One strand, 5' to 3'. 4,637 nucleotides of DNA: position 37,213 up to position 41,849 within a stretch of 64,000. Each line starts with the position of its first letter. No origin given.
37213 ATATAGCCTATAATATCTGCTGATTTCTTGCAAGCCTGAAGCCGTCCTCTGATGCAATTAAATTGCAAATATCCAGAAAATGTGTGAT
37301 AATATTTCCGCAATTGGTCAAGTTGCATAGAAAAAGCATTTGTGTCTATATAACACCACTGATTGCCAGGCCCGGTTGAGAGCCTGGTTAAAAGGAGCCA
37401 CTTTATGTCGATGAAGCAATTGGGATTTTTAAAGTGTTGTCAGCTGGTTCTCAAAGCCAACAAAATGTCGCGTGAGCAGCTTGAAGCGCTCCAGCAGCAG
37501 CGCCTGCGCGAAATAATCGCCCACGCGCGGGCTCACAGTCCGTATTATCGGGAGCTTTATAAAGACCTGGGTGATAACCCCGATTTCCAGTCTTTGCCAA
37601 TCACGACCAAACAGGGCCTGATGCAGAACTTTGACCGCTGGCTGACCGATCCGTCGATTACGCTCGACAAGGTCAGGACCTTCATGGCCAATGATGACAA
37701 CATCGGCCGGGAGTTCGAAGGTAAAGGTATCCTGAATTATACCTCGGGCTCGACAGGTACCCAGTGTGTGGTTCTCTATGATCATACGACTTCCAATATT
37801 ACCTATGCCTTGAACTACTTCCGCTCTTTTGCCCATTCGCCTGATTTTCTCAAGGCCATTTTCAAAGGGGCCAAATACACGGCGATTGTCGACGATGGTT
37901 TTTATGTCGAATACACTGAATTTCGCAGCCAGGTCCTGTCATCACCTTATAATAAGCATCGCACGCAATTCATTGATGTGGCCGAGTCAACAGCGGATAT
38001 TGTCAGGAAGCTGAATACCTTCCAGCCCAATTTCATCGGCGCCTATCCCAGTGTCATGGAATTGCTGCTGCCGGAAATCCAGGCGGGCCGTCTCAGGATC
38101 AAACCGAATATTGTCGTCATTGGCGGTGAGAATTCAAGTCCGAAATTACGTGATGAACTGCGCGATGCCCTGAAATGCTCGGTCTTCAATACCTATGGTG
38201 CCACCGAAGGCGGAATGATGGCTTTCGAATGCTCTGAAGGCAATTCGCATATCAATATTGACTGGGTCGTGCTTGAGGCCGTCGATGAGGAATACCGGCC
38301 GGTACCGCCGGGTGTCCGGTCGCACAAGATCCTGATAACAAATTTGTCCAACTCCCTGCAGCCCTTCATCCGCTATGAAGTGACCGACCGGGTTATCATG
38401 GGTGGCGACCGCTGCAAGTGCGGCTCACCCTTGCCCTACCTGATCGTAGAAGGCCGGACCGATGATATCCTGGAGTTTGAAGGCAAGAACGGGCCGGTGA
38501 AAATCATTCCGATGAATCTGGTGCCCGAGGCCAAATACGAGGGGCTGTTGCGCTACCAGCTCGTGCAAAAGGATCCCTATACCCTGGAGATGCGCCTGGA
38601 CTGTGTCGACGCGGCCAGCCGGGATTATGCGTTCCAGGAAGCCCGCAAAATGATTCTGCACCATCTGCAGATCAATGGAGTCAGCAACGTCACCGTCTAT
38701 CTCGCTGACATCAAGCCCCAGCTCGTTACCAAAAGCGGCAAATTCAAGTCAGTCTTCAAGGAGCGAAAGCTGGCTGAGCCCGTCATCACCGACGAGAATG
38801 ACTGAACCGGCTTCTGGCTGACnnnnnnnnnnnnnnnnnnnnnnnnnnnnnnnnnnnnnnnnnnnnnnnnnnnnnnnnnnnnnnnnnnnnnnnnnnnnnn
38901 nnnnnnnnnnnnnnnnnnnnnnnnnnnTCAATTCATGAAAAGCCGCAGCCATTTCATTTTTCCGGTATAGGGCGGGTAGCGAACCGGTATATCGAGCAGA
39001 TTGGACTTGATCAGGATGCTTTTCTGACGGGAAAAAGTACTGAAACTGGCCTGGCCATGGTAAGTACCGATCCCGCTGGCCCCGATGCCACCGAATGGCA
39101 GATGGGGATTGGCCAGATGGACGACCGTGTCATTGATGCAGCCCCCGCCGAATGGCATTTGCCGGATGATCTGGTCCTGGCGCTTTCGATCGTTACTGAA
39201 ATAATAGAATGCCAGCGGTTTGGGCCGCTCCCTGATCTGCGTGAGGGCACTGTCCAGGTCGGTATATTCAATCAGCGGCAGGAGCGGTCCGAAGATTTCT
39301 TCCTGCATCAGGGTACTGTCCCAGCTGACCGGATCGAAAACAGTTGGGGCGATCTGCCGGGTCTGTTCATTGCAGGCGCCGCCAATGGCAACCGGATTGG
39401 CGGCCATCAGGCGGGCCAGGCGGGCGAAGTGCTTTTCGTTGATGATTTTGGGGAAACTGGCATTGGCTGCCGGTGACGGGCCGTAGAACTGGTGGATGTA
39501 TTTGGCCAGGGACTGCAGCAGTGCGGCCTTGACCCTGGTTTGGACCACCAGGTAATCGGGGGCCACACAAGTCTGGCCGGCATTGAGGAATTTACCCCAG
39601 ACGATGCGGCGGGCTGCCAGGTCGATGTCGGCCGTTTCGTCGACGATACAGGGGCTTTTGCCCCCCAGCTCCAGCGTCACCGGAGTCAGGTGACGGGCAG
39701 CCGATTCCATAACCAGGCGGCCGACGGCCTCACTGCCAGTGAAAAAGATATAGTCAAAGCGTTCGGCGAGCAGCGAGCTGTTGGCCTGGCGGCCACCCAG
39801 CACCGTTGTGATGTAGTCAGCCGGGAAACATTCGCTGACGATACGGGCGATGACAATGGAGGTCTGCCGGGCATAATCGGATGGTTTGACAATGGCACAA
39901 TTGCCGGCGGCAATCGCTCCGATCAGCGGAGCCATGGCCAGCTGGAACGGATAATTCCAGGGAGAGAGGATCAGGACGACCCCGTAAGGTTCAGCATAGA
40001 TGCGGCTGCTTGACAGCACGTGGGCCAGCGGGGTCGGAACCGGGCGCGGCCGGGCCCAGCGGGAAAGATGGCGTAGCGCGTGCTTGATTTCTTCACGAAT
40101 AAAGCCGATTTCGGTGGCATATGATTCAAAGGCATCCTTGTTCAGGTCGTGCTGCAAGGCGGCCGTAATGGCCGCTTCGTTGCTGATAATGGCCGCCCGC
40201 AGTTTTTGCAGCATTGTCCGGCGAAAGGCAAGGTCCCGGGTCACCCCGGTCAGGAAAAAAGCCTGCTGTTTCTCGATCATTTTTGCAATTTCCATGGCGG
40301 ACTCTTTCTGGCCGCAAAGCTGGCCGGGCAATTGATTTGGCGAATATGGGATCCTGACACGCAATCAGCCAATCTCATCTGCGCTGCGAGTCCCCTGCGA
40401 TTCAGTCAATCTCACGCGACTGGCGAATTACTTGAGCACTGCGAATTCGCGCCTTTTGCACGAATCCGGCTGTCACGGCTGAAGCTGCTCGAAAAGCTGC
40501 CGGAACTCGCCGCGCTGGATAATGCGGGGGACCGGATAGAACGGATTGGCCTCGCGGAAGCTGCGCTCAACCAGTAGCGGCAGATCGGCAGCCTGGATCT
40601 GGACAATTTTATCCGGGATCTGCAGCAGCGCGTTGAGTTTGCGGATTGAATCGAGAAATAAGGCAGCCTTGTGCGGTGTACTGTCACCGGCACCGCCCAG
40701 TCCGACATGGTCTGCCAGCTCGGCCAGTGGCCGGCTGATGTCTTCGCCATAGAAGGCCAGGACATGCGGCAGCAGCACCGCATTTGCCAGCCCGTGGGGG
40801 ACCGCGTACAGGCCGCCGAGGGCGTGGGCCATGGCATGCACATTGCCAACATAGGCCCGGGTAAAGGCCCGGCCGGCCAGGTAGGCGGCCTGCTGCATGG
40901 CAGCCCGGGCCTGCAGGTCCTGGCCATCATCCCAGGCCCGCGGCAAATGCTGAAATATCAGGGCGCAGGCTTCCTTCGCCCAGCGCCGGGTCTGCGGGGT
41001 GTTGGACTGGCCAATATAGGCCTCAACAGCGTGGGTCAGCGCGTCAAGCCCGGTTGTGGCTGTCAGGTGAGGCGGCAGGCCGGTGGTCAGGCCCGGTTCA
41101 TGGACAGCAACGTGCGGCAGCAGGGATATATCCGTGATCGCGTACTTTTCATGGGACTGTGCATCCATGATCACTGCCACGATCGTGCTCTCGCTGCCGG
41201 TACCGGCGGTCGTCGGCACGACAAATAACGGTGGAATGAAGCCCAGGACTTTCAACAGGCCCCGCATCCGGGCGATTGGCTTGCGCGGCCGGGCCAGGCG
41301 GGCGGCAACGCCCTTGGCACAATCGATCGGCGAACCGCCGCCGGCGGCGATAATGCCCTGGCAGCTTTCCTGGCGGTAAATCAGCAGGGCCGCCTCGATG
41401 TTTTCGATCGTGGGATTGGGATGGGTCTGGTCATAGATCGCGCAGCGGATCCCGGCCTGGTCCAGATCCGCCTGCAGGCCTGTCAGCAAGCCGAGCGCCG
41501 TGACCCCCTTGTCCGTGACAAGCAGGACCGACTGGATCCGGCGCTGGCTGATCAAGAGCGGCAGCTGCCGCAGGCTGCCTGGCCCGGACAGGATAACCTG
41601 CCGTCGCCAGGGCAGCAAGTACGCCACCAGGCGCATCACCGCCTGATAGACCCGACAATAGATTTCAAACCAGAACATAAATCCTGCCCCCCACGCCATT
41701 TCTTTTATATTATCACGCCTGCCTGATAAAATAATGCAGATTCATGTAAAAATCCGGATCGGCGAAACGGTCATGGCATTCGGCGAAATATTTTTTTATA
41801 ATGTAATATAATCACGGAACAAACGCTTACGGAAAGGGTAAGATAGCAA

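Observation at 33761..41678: Carrier-protein-free biosynthetic cluster: GAP exporter, condensation domain, adenylating enzyme, ALDH, Fe-ADH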

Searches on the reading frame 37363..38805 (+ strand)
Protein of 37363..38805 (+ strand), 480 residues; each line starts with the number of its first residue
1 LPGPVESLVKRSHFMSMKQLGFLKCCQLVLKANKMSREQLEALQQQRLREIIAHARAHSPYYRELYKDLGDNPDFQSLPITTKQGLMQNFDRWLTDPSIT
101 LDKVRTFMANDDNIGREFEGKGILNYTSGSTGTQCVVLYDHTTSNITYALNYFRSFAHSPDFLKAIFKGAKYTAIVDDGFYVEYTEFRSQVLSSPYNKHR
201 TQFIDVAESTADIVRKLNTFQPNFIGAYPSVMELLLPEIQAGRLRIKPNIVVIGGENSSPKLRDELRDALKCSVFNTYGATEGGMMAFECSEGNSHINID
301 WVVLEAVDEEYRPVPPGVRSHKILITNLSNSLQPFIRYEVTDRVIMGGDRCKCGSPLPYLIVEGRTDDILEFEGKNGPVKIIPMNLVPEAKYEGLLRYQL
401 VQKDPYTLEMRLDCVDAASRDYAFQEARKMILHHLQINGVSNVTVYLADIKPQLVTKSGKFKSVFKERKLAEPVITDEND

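Call 3: search_protein_families(library=pfam, proteins=[window:37363-38805:+], max_evalue=0.01)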
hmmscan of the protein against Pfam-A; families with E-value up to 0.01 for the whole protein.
window:37363-38805:+ (480 aa): 1 family
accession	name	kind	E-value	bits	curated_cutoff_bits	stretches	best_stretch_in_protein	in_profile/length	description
PF00501.34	AMP-binding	-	2.1e-11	43.7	29.9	1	124-318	167-368/384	AMP-binding enzyme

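Call 4: search_protein_families(library=ncbifam, proteins=[window:37363-38805:+], max_evalue=0.01)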
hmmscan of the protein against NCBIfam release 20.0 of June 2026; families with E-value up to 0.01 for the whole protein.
window:37363-38805:+ (480 aa): 11 families
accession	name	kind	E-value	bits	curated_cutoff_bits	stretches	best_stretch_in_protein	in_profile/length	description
TIGR02304.1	aden_form_hyp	equivalog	4.8e-32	111.5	251.9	2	202-441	168-403/430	F390 synthetase-related protein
NF045666.1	DVU1553_fam_AMP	equivalog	1.8e-30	106.2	300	1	30-361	13-325/331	DVU_1553 family AMP-dependent CoA ligase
NF041878.1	paak_haloarch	equivalog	1.4e-18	66.8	700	2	249-436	203-394/427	phenylacetate--CoA ligase PaaK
NF053551.1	FlxY_rubin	equivalog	4e-17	62.1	520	2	261-374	217-331/424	flexirubin biosynthesis putative acyl-CoA ligase FlxY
TIGR03335.1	F390_ftsA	equivalog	2.6e-14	52.8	458.7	1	250-355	208-318/445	coenzyme F390 synthetase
TIGR02155.1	PA_CoA_ligase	equivalog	1e-13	50.6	646.3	1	34-377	2-328/422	phenylacetate--CoA ligase PaaK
NF041217.1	BagE_FevW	exception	5.4e-12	45.4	800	1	252-380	198-326/424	bagremycin/ferroverdin synthetase BagE/FevW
TIGR01733.1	AA-adenyl-dom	subfamily_domain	2.5e-07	29.8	317.4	1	123-291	124-283/409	amino acid adenylation domain-containing protein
NF004837.0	PRK06187.1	subfamily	0.00099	17.5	476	1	211-284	250-324/531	long-chain-fatty-acid--CoA ligase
NF041596.1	fum_diaprop_lig_DdaG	equivalog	0.0021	17.1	700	1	203-338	128-265/390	fumarate--(S)-2,3-diaminopropanoate ligase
NF004674.0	PRK06018.1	subfamily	0.0039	15.9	766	0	124-283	182-331/544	long-chain-fatty-acid--CoA ligase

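Call 50: search_solved_structures(query=window:37408-38805:+, max_evalue=0.001)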
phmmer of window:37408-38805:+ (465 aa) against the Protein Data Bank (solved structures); distinct sequences matched with E-value up to 0.001: 8.
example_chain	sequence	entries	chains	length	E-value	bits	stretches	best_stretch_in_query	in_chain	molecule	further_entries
4r1l_A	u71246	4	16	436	1.7e-20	76.7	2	233-420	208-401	Phenylacetate-coenzyme A ligase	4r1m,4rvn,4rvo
9s3l_A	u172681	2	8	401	2.5e-14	56.4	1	238-357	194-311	Phenylacetate-CoA ligase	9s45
6wuq_A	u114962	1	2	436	3.1e-12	49.5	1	259-352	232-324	AjiA1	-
2y27_A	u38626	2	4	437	2.3e-11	46.6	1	197-431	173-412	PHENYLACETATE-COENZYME A LIGASE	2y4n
6siw_A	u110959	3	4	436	2.2e-10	43.4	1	258-351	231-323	PaaK-like ligase (AMP-dependent synthetase and ligase) | AMP-dependent synthetase and ligase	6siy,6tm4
6siw_B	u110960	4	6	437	2.2e-10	43.4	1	258-351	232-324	PaaK-like ligase (AMP-dependent synthetase and ligase) | AMP-dependent synthetase and ligase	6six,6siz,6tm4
2y4o_A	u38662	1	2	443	4.6e-10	42.3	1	197-453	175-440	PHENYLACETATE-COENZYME A LIGASE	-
6hdw_A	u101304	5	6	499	0.00048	22.5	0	237-383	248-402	2-hydroxyisobutyryl-CoA synthetase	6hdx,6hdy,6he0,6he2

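Call 79: find_homologous_proteins(query=window:37405-38805:+, max_evalue=1e-40)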
Query window:37405-38805:+ (466 aa): 700 proteins with E <= 1e-40 among 5283 candidates; the best 120 are listed.
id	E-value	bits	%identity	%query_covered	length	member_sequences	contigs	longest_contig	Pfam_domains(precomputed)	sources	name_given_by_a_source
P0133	0.0e+0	1068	100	100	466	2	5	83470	PF00501.35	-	-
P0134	9.2e-209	712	68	100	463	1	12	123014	PF00501.35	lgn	-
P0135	5.9e-189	647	60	100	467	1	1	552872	PF00501.35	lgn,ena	-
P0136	2.3e-153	530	53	97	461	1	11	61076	PF00501.35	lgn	-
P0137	2.9e-152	526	50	97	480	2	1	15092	PF00501.35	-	-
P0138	1.8e-146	507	51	97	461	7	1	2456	PF27533.1,PF00501.35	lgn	-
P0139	1.1e-134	468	48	96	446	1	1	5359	PF00501.35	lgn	-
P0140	2.6e-134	467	49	97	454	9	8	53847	PF00501.35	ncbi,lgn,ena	-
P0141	3.0e-134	467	50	97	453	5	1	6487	PF00501.35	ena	-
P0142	4.8e-130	453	48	97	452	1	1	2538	PF00501.35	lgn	-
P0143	2.4e-127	444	47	97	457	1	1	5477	PF27533.1,PF00501.35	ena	-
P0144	3.1e-126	440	46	97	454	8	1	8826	PF27533.1,PF00501.35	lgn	-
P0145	9.9e-124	432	47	94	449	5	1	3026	PF27533.1,PF00501.35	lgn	-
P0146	1.3e-122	428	45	97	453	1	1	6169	PF27533.1,PF00501.35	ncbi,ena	-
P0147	6.6e-117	409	44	97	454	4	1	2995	-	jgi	jgi:phenylacetate-coenzyme A ligase PaaK-like adenylate-forming protein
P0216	4.8e-107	377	49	75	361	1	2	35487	PF00501.35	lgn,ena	-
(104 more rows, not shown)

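Call 80: find_encoding_contigs(protein=P0135, flank=9000, max_places=1)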
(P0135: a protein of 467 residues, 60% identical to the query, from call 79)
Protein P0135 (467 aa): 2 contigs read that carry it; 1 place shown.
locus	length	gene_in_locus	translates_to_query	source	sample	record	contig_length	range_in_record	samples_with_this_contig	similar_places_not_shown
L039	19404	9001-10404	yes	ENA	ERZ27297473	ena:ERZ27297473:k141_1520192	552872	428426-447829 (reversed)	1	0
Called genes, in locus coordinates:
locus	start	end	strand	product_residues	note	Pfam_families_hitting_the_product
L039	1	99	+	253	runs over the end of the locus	PF01061:ABC2_membrane, PF12698:ABC2_membrane_3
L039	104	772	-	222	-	-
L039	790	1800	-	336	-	PF04909:Amidohydro_2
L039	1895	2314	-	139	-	PF12120:Arr-ms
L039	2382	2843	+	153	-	-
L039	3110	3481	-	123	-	PF00186:DHFR_1 (weak), PF01872:RibD_C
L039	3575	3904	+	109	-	PF03551:PadR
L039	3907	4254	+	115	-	PF06304:DUF1048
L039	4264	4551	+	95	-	PF06304:DUF1048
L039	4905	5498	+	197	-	PF12801:Fer4_5 (faint)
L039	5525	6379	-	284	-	PF02517:Rce1-like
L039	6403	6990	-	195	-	PF01135:PCMT, PF00398:RrnaAD (weak), PF08241:Methyltransf_11 (weak), PF13649:Methyltransf_25 (weak)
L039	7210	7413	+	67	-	PF13783:DUF4177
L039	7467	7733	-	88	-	-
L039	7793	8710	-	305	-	PF00933:Glyco_hydro_3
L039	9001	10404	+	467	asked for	PF00501:AMP-binding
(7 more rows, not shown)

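Call 81: find_encoding_contigs(protein=P0136, flank=9000, max_places=1)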
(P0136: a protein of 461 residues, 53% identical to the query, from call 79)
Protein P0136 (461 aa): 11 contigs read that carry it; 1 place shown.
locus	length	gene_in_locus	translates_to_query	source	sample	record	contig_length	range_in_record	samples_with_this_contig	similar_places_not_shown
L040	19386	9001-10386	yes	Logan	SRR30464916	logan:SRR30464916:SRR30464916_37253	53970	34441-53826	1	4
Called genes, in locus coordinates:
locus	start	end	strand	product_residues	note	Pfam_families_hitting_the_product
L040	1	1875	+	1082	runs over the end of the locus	PF12704:MacB_PCD (weak), PF02687:FtsX, PF12704:MacB_PCD (weak), PF02687:FtsX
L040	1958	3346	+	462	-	PF00668:Condensation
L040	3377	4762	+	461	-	PF00668:Condensation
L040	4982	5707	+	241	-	PF13472:Lipase_GDSL_2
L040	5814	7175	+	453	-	PF13439:Glyco_transf_4, PF13579:Glyco_trans_4_4, PF00534:Glycos_transf_1, PF13692:Glyco_trans_1_4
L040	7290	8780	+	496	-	PF00501:AMP-binding, PF13193:AMP-binding_C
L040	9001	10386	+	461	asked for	PF00501:AMP-binding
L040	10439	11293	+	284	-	PF01116:F_bP_aldolase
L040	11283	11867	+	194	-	PF01810:LysE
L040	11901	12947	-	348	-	PF01008:IF-2B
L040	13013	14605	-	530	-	PF13396:PLDc_N, PF13091:PLDc_2 (weak), PF00614:PLDc (faint), PF13091:PLDc_2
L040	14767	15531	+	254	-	PF14512:TM1586_NiRdase, PF00881:Nitroreductase (faint)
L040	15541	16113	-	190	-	PF00881:Nitroreductase, PF14512:TM1586_NiRdase (weak)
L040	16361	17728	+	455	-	PF00083:Sugar_tr, PF07690:MFS_1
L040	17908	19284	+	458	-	PF00041:fn3 (weak), PF25833:Fn3_SaeA_3rd (faint), PF01522:Polysacc_deac_1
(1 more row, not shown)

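Call 82: find_encoding_contigs(protein=P0139, flank=9000, max_places=1)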
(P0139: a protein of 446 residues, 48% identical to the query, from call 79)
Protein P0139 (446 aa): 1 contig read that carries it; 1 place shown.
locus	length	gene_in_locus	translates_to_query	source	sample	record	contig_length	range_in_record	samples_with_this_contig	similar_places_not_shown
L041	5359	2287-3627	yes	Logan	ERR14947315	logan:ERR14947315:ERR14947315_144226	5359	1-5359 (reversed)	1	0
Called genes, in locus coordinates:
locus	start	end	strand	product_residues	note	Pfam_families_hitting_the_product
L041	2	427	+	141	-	?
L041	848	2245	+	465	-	PF00668:Condensation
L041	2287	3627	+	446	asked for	PF00501:AMP-binding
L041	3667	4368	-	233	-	-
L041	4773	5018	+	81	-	-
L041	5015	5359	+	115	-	?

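Call 83: find_encoding_contigs(protein=P0140, flank=9000, max_places=1)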
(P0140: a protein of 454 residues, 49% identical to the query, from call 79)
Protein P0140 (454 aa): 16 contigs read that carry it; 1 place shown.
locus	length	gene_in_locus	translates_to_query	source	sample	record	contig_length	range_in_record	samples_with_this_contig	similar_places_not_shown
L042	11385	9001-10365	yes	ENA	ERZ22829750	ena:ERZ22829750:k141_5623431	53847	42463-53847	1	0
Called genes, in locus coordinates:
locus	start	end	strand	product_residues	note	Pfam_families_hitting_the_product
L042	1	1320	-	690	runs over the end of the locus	PF03477:ATP-cone, PF13597:NRDD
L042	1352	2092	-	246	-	PF04055:Radical_SAM, PF13353:Fer4_12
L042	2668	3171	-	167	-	PF02810:SEC-C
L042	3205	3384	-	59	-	PF14116:YyzF (faint)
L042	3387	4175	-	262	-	PF00753:Lactamase_B, PF23023:Anti-Pycsar_Apyc1, PF12706:Lactamase_B_2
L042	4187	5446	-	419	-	PF00275:EPSP_synthase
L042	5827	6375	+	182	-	-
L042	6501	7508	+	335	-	PF07261:DnaB_2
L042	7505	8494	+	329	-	PF00308:Bac_DnaA, PF01695:IstB_IS21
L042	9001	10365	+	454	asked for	PF00501:AMP-binding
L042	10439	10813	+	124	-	-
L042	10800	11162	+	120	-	PF00892:EamA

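Call 86: find_encoding_contigs(protein=P0216, flank=9000, max_places=1)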
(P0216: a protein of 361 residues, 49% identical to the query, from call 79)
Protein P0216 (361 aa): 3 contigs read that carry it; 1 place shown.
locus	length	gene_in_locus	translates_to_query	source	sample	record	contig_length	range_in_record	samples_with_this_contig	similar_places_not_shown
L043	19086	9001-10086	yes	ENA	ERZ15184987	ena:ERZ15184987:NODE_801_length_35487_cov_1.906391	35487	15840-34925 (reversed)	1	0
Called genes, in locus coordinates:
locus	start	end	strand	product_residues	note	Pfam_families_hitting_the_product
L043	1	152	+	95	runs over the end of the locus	PF01527:HTH_Tnp_1, PF13384:HTH_23, PF13518:HTH_28, PF13551:HTH_29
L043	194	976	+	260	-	PF13276:HTH_21, PF00665:rve, PF13610:DDE_Tnp_IS240 (weak), PF13683:rve_3, PF13333:rve_2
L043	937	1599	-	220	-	-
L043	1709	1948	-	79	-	-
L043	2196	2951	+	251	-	PF13489:Methyltransf_23, PF07021:MetW (weak), PF13847:Methyltransf_31, PF08241:Methyltransf_11, PF08242:Methyltransf_12, PF13649:Methyltransf_25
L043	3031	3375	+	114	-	-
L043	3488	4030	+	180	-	PF01814:Hemerythrin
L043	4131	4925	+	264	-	PF10604:Polyketide_cyc2 (faint), PF08818:DUF1801, PF08327:AHSA1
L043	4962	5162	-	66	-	PF12844:HTH_19, PF13443:HTH_26, PF13560:HTH_31, PF01381:HTH_3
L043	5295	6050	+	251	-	PF06161:DUF975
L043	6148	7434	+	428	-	PF00330:Aconitase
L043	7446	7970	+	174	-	PF00694:Aconitase_C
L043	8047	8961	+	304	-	PF00892:EamA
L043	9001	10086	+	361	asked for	PF00501:AMP-binding (weak)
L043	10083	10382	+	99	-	-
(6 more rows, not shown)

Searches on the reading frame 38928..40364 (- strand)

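Call 3: search_protein_families(library=pfam, proteins=[window:38928-40364:-], max_evalue=0.01)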
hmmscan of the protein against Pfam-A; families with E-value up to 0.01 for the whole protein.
window:38928-40364:- (478 aa): 2 families
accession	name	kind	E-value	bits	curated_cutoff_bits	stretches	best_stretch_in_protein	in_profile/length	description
PF00171.27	Aldedh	-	8.6e-83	278.8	23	1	21-450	26-461/461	Aldehyde dehydrogenase family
PF05893.19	LuxC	-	0.00039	19.9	21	1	123-321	85-293/401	Acyl-CoA reductase (LuxC)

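Call 4: search_protein_families(library=ncbifam, proteins=[window:38928-40364:-], max_evalue=0.01)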
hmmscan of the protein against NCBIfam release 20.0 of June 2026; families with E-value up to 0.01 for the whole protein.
window:38928-40364:- (478 aa): 44 families (the best 25 are shown)
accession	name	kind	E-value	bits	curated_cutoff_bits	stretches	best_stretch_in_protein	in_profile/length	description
NF045701.1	BenzalDHMdlD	equivalog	4e-137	457.4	550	1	23-453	6-435/436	NAD(P)-dependent benzaldehyde dehydrogenase MdlD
NF006916.0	PRK09407.1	equivalog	7.1e-60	203.1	521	1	41-451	73-491/526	succinic semialdehyde dehydrogenase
NF010000.0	PRK13473.1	subfamily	1.6e-57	195.2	615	1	119-453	131-473/475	aminobutyraldehyde dehydrogenase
TIGR01804.1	BADH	equivalog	5.1e-52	176.9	668.6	1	118-447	125-466/467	betaine-aldehyde dehydrogenase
NF009725.0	PRK13252.1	equivalog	2.8e-51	174.5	593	1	124-454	140-481/488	betaine-aldehyde dehydrogenase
TIGR01780.1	SSADH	subfamily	1.8e-48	165.5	646.35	1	124-440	115-440/448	succinate-semialdehyde dehydrogenase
NF002852.0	PRK03137.1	subfamily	2.7e-47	161.7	648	1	22-448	71-508/514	L-glutamate gamma-semialdehyde dehydrogenase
NF045735.1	PaDhStyDPseudo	equivalog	5.2e-47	160.6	850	1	117-452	137-481/483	phenylacetaldehyde dehydrogenase StyD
NF040648.1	lactal_redase_Meth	equivalog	5.5e-46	157.5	650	1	124-452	127-462/463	lactaldehyde dehydrogenase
TIGR04284.1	aldehy_Rv0768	hypoth_equivalog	1.6e-45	156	775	1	26-450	39-476/480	aldehyde dehydrogenase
NF045736.1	PaDhStyDRhodo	equivalog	6.2e-45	153.6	800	1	58-450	74-475/479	phenylacetaldehyde dehydrogenase StyD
TIGR02299.1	HpaE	equivalog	9.3e-45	153.1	638.35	1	125-459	134-483/488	5-carboxymethyl-2-hydroxymuconate semialdehyde dehydrogenase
NF052305.1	DioxValDhHalo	equivalog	1.5e-44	152.7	750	1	123-448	138-477/483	2,5-dioxovalerate dehydrogenase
TIGR01237.1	D1pyr5carbox2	equivalog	1.6e-43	149.3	659.65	1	120-439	161-495/511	L-glutamate gamma-semialdehyde dehydrogenase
NF006992.0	PRK09457.1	subfamily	6.3e-43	147.1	514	1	18-431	31-449/487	succinylglutamate-semialdehyde dehydrogenase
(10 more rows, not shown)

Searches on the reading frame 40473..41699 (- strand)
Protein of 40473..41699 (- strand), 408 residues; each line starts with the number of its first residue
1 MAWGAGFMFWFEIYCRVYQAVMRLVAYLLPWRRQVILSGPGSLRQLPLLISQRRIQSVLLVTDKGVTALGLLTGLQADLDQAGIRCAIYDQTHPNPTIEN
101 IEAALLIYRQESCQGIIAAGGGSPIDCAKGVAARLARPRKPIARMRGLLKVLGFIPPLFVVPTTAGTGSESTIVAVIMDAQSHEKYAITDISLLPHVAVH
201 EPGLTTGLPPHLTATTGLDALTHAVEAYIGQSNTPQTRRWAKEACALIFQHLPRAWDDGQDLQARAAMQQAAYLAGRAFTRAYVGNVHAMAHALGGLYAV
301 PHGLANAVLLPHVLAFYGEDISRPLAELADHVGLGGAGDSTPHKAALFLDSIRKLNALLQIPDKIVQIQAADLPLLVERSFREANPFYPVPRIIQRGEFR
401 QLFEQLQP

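Call 3: search_protein_families(library=pfam, proteins=[window:40473-41699:-], max_evalue=0.01)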
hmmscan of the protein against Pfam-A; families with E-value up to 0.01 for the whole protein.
window:40473-41699:- (408 aa): 3 families
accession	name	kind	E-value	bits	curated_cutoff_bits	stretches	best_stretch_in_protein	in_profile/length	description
PF00465.25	Fe-ADH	-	7.1e-43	146.6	31.3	1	36-202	4-168/168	Iron-containing alcohol dehydrogenase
PF25137.1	ADH_Fe_C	-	3.3e-42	144.8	27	1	213-404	1-191/194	Fe-containing alcohol dehydrogenase family, C-terminal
PF13685.12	Fe-ADH_2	-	5.8e-13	49.5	28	1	39-138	3-100/149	Iron-containing alcohol dehydrogenase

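Call 4: search_protein_families(library=ncbifam, proteins=[window:40473-41699:-], max_evalue=0.01)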
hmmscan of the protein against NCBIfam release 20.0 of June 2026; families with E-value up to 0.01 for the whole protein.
window:40473-41699:- (408 aa): 16 families
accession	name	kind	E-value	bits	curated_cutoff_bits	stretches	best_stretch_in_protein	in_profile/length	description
TIGR02638.1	lactal_redase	equivalog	1.5e-83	280.7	523.15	1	35-384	9-361/379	lactaldehyde reductase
NF041833.1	Fe_ADH_ErcA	equivalog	8.6e-83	278.6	550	1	38-404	13-379/382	alcohol dehydrogenase-like regulatory protein ErcA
NF007363.0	PRK09860.1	equivalog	6.5e-77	259.2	581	1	39-386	15-363/383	L-threonine dehydrogenase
NF007911.0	PRK10624.1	equivalog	6.2e-70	236.1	537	1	38-384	13-360/382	lactaldehyde reductase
NF053866.1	CholDhdGbsBBac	equivalog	1.5e-69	234.5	550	1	35-400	17-384/392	choline dehydrogenase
NF058672.1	4HyButDHCUPNE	equivalog_domain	7.5e-69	232.7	500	1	39-404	13-375/378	4-hydroxybutyrate dehydrogenase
NF010378.0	PRK13805.1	equivalog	1.3e-65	221.8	951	1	52-362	479-814/872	bifunctional acetaldehyde-CoA/alcohol dehydrogenase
NF011998.0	PRK15454.1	equivalog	3.6e-64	216.9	556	1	35-316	29-309/395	ethanolamine utilization ethanol dehydrogenase EutG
NF050025.1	SulfAcetaldRedSarD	equivalog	1.9e-56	191.6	700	1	36-403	11-381/385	sulfoacetaldehyde reductase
TIGR03405.1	Phn_Fe-ADH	equivalog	3.6e-48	164.2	423.7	1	37-315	8-286/355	iron-containing alcohol dehydrogenase PsrA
TIGR04266.1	NDMA_methanol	equivalog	6.8e-43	147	625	1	57-370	40-356/420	NDMA-dependent methanol dehydrogenase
NF011717.0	PRK15138.1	equivalog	8.2e-22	77.8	645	1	60-315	33-294/387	alcohol dehydrogenase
NF041822.1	daptide_DH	equivalog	7.6e-19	67.8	300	1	57-255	2-203/363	daptide-type RiPP biosynthesis dehydogenase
NF006941.0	PRK09423.1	subfamily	4.2e-07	29.1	336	1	39-138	14-110/367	glycerol dehydrogenase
NF047954.1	PrpdilGlycDhGldA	equivalog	0.00076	18.8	700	0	56-133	30-105/365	bifunctional L-1,2-propanediol dehydrogenase/glycerol dehydrogenase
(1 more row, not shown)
